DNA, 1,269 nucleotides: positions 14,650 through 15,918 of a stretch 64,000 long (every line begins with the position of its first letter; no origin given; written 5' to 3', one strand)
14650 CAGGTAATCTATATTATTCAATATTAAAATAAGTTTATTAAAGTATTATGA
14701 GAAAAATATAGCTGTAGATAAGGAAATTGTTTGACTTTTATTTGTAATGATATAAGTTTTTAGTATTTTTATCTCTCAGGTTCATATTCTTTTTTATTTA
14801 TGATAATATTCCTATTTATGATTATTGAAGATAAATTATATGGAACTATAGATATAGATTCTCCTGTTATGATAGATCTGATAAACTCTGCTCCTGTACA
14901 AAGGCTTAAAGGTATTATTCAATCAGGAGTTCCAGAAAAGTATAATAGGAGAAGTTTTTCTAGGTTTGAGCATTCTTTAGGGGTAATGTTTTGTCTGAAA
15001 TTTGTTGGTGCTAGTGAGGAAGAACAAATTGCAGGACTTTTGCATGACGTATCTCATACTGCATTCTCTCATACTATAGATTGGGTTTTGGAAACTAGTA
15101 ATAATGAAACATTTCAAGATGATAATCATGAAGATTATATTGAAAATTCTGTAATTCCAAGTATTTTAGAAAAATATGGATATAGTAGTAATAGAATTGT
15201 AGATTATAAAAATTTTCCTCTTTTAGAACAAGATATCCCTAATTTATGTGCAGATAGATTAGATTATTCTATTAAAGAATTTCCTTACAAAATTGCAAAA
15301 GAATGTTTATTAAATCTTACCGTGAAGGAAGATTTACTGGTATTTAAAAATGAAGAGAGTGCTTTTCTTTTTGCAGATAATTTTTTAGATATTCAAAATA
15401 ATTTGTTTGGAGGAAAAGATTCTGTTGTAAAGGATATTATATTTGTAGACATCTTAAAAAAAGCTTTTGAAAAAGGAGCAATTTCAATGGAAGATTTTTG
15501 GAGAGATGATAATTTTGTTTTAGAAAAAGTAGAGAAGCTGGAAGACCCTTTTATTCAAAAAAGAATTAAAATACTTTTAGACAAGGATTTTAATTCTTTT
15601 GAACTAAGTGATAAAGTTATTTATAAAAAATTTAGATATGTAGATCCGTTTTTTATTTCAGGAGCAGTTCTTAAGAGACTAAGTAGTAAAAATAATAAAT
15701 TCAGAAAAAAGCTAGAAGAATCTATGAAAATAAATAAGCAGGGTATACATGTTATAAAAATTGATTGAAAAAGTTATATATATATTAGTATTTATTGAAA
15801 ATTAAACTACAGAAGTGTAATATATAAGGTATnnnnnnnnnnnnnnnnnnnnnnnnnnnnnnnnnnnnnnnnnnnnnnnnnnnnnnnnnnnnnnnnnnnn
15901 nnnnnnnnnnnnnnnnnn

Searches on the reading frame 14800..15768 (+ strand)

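Call 53: search_protein_families(library=pfam, proteins=[window:14800-15768:+], max_evalue=0.001)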
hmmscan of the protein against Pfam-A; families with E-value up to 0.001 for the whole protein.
window:14800-15768:+ (322 aa): 1 family
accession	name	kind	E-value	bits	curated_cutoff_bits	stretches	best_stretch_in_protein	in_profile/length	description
PF01966.28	HD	-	1.3e-05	25.9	22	1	55-110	1-53/116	HD domain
